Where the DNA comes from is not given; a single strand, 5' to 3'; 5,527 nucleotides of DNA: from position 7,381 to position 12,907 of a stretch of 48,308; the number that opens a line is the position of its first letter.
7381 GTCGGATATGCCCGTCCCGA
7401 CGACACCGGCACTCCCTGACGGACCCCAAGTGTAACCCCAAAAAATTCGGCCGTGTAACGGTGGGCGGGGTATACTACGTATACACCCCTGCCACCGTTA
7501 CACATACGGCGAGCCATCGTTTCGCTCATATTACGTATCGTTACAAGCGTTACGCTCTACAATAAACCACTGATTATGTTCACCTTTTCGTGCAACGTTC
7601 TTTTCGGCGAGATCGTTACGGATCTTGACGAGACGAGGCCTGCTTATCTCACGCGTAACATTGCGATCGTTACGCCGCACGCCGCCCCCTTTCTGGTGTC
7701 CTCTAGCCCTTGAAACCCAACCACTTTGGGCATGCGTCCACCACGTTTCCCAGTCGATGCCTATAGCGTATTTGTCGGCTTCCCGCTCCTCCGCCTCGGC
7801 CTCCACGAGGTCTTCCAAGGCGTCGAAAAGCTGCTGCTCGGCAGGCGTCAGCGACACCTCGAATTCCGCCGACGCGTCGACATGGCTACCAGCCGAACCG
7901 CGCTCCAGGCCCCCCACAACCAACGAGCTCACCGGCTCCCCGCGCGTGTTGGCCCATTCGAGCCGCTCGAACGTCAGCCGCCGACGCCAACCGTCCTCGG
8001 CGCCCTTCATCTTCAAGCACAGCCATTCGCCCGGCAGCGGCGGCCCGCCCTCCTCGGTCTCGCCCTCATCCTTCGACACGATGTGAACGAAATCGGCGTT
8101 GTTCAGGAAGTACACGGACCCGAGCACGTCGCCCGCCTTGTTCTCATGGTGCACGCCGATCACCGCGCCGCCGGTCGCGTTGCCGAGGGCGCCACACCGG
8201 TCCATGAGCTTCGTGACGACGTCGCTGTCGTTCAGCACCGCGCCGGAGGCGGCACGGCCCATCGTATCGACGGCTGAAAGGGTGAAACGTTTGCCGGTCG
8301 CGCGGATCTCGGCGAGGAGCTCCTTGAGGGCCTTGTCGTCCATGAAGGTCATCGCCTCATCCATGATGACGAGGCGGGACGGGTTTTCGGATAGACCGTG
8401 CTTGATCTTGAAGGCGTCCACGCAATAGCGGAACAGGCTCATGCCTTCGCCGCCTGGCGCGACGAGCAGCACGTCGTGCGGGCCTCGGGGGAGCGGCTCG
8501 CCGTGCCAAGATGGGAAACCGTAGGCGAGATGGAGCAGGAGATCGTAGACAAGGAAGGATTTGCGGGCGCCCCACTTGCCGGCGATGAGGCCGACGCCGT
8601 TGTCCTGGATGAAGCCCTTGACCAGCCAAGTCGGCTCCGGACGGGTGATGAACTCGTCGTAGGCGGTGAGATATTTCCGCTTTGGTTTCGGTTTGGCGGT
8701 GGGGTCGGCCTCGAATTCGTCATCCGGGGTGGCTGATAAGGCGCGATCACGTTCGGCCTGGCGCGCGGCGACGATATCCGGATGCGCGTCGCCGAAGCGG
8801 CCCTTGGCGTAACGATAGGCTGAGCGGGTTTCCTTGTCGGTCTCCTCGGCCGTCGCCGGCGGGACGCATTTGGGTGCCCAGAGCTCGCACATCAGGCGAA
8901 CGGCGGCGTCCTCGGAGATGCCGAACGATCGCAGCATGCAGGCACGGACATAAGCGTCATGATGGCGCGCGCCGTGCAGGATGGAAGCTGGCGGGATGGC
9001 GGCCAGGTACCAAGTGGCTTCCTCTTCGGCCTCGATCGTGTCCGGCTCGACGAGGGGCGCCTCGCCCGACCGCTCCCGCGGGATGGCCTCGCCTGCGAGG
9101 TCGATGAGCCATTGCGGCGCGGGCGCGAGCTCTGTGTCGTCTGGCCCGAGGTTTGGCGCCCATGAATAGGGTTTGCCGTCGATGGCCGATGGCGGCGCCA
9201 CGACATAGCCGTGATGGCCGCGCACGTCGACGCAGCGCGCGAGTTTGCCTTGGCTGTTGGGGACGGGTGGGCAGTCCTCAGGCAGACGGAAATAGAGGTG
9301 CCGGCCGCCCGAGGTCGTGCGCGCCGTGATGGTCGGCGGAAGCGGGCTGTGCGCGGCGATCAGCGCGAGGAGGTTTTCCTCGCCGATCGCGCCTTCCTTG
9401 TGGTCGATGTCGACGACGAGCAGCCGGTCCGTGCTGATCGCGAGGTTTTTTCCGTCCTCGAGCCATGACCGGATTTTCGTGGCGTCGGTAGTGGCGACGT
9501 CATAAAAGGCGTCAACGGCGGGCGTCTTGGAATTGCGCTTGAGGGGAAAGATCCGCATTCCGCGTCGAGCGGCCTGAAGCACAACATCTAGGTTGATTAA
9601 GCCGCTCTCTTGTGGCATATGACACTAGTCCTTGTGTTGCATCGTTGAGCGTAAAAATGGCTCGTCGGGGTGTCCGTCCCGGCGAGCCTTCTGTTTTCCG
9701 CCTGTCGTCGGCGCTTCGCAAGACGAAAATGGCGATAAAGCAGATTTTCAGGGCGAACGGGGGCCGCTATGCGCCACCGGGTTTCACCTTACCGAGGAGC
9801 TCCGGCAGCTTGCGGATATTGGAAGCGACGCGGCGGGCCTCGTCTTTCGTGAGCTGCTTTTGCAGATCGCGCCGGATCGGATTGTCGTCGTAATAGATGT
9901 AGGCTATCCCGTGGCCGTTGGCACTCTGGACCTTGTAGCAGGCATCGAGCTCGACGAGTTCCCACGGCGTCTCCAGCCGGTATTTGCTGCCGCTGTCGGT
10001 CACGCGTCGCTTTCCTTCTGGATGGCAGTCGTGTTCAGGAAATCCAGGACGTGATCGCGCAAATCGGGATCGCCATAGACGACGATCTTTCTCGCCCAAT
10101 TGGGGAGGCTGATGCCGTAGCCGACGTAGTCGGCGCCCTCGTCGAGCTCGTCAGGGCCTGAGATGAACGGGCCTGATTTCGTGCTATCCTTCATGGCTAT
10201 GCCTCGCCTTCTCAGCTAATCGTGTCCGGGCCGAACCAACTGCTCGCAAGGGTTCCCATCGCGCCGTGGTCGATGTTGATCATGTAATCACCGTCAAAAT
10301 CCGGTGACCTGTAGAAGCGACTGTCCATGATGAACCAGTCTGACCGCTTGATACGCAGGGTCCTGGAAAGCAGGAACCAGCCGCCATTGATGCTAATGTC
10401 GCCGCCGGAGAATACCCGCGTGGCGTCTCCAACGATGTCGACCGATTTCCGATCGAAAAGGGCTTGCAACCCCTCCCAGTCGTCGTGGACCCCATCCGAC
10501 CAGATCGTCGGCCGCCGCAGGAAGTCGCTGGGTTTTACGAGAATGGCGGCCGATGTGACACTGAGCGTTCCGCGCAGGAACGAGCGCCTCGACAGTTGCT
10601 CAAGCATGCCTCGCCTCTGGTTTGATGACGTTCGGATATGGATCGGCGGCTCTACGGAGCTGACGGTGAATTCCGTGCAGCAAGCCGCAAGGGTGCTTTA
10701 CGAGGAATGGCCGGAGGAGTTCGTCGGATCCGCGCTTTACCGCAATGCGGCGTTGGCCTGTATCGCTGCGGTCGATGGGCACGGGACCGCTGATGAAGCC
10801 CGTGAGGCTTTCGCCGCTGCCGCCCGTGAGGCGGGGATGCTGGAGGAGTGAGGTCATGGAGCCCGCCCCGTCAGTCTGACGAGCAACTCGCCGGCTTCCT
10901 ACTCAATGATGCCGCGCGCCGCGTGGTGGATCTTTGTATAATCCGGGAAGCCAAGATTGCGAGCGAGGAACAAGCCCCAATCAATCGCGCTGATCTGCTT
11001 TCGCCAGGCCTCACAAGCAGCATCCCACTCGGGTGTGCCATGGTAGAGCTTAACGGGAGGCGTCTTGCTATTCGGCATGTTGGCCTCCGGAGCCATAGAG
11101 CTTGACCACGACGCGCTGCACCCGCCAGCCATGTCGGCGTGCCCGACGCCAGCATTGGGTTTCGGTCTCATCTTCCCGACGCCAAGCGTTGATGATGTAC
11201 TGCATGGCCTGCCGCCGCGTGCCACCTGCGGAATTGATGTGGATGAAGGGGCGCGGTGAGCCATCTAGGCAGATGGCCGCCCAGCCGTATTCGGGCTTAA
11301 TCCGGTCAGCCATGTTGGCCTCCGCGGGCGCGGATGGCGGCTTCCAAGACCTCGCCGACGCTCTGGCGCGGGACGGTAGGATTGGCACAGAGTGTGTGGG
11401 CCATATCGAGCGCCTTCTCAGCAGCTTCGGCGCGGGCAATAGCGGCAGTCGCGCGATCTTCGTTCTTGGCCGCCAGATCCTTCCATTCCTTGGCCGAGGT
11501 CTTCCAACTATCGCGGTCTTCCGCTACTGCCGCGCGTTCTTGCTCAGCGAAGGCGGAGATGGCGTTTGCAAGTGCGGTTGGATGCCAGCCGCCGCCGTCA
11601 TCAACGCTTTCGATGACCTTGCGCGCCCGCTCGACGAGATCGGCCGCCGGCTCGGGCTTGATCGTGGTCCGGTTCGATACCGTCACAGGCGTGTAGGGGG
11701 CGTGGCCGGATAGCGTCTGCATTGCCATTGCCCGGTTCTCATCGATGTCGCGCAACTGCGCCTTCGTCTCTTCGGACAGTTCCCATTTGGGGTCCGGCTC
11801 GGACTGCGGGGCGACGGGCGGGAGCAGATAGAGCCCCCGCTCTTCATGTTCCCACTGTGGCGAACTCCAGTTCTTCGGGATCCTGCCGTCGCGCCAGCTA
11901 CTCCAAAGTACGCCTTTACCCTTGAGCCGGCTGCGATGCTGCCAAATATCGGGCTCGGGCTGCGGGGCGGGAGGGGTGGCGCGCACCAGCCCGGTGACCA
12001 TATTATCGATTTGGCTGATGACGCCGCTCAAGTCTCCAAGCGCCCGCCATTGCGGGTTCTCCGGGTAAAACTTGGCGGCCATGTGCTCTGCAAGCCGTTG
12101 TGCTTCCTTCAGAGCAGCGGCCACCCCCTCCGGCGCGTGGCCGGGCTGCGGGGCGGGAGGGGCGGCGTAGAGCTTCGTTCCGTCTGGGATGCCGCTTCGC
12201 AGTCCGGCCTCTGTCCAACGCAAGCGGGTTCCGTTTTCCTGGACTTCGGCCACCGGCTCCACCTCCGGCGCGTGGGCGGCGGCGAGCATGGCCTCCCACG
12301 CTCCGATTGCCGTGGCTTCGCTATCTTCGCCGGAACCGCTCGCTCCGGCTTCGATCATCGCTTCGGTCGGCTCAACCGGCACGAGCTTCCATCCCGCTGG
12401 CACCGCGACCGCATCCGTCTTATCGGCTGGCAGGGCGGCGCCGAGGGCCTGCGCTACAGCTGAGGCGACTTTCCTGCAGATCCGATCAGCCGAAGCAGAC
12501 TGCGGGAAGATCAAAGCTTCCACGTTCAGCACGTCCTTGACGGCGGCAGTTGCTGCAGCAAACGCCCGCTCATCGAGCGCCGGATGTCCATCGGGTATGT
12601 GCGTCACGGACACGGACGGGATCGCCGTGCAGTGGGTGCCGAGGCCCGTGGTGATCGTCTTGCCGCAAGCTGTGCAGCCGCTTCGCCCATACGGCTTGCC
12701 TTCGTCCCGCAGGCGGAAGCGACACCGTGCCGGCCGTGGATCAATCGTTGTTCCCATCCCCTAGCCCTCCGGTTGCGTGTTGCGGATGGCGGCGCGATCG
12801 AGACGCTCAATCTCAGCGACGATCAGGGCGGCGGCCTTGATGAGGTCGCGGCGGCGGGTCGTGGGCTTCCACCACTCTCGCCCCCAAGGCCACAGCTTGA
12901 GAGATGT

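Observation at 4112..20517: Orientation-locked 22-bp intergenic motif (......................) at five gene boundaries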

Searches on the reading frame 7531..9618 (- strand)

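Call 8: search_protein_families(library=phrogs, proteins=[window:7531-9618:-])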
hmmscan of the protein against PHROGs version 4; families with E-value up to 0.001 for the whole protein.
window:7531-9618:- (695 aa): 10 families
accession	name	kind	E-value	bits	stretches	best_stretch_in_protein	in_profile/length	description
phrog_906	-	DNA, RNA and nucleotide metabolism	3.2e-48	166.1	2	272-586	459-767/872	DNA polymerase/primase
phrog_1156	-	DNA, RNA and nucleotide metabolism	6e-31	108.8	1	11-207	15-221/855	DNA primase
phrog_695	-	DNA, RNA and nucleotide metabolism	1.3e-25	91.3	1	11-279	10-276/704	DNA polymerase/primase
phrog_5852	-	DNA, RNA and nucleotide metabolism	4.5e-25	89.3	1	16-154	74-228/242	DNA polymerase/primase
phrog_2850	-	unknown function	2.8e-15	57.2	1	330-568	148-379/465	-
phrog_3123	-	unknown function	9.8e-13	48.5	1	288-496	283-509/583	-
phrog_3022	-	DNA, RNA and nucleotide metabolism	1.8e-11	44.2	1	34-198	50-202/788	DNA primase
phrog_6012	-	DNA, RNA and nucleotide metabolism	8.3e-08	32.9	1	325-497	131-298/447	DNA helicase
phrog_5177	-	DNA, RNA and nucleotide metabolism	3.7e-06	26.1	1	10-151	21-167/876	DNA polymerase/primase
phrog_6357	-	unknown function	0.00072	19.9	0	330-518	21-191/321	-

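Call 9: search_protein_families(library=pfam, proteins=[window:7531-9618:-])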
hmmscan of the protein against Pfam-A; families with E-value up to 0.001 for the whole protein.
window:7531-9618:- (695 aa): 2 families
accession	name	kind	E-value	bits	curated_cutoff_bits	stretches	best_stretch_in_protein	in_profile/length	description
PF09250.16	Prim-Pol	-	4.3e-39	134.9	22.8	1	14-170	2-158/158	Bifunctional DNA primase/polymerase, N-terminal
PF13481.12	AAA_25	-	3.6e-19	69.6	27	1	325-497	18-195/195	AAA domain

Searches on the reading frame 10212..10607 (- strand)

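Call 51: search_protein_families(library=pfam, proteins=[window:10212-10607:-], max_evalue=0.05)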
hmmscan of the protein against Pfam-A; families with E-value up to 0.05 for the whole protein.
window:10212-10607:- (131 aa): 1 family
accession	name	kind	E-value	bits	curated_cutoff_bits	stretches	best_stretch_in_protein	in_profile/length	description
PF10518.14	TAT_signal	-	0.0039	17.5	22.7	1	4-22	1-19/21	TAT (twin-arginine translocation) pathway signal sequence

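Call 52: search_protein_families(library=phrogs, proteins=[window:10212-10607:-], max_evalue=0.01)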
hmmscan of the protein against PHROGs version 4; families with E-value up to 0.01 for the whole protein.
window:10212-10607:- (131 aa): 0 families

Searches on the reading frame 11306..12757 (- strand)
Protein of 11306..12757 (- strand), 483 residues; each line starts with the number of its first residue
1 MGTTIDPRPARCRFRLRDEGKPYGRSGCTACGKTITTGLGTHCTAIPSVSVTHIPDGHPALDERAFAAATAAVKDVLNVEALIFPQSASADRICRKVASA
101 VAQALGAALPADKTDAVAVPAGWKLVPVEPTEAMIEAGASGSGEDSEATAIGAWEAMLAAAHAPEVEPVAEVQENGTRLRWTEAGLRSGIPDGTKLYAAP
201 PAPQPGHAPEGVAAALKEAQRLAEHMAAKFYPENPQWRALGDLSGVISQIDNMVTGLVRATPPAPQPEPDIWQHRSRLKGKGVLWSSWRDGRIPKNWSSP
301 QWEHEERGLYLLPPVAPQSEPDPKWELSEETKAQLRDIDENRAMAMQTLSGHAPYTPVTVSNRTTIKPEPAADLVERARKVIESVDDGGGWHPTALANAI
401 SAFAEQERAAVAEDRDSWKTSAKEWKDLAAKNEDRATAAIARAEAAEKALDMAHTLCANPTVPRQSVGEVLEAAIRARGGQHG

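Call 20: search_protein_families(library=phrogs, proteins=[window:11306-12757:-], max_evalue=0.00001)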
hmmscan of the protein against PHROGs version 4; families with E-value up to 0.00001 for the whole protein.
window:11306-12757:- (483 aa): 1 family
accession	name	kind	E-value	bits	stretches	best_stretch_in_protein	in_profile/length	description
phrog_5913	-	unknown function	6.7e-09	37.1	1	101-162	97-164/173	-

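Call 31: search_protein_families(library=pfam, proteins=[window:11306-12757:-], max_evalue=0.01)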
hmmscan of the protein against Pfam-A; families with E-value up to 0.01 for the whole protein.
window:11306-12757:- (483 aa): 0 families
